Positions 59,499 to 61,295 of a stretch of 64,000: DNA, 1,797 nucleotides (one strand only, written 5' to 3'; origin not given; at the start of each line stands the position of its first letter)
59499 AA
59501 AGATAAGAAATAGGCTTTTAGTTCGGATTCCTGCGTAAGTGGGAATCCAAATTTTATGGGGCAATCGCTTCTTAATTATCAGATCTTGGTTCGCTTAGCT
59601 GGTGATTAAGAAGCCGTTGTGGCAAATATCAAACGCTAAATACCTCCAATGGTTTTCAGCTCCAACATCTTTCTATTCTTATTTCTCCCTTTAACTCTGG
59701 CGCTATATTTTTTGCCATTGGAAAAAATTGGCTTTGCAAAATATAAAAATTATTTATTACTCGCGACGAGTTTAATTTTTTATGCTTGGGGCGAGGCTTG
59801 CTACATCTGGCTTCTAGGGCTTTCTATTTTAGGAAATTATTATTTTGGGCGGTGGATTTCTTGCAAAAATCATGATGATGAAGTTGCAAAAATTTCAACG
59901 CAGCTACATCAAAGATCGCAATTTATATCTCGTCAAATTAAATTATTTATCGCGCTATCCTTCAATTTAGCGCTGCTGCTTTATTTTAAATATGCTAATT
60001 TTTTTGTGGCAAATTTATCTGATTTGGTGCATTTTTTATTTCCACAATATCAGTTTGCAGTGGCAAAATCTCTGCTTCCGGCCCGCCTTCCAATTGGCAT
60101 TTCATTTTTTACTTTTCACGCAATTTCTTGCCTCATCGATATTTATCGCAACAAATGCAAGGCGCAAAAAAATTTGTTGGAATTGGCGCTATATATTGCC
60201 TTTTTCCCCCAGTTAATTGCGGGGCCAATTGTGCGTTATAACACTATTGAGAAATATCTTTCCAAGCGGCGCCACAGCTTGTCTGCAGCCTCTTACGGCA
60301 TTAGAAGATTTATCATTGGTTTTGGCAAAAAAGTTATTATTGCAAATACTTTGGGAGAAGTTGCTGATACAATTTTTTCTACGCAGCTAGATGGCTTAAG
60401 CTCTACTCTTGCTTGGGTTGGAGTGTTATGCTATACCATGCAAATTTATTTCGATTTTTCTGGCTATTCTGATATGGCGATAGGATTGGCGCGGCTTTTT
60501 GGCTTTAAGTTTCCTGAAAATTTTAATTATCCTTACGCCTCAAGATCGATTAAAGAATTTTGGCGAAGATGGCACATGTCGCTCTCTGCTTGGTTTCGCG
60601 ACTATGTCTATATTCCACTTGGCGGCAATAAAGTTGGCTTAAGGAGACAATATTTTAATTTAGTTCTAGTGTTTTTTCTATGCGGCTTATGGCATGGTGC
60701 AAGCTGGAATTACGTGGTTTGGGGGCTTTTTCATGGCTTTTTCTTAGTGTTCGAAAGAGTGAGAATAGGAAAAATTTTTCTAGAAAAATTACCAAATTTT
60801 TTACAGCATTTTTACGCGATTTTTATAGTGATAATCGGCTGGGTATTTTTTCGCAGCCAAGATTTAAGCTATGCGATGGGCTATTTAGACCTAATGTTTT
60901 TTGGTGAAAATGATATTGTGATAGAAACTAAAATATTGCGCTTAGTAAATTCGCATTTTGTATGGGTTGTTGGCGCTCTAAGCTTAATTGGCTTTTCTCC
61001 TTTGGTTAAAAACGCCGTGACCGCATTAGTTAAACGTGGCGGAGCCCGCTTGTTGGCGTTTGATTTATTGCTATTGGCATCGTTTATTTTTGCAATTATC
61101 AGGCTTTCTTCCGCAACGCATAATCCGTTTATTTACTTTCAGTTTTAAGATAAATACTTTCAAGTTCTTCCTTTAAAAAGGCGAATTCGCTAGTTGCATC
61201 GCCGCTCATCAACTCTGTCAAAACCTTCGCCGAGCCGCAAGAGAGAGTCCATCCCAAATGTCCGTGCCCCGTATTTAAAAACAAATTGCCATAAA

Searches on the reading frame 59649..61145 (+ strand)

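Call 90: search_protein_families(library=pfam, proteins=[window:59649-61145:+], max_evalue=0.00001)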
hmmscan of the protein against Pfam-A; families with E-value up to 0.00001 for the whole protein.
window:59649-61145:+ (499 aa): 2 families
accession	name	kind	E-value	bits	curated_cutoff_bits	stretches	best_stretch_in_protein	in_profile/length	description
PF03062.24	MBOAT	-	1.5e-35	123.5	27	1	175-376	80-301/337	MBOAT, membrane-bound O-acyltransferase family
PF13813.11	MBOAT_2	-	6.7e-06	26.7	25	1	289-352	2-67/85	Membrane bound O-acyl transferase family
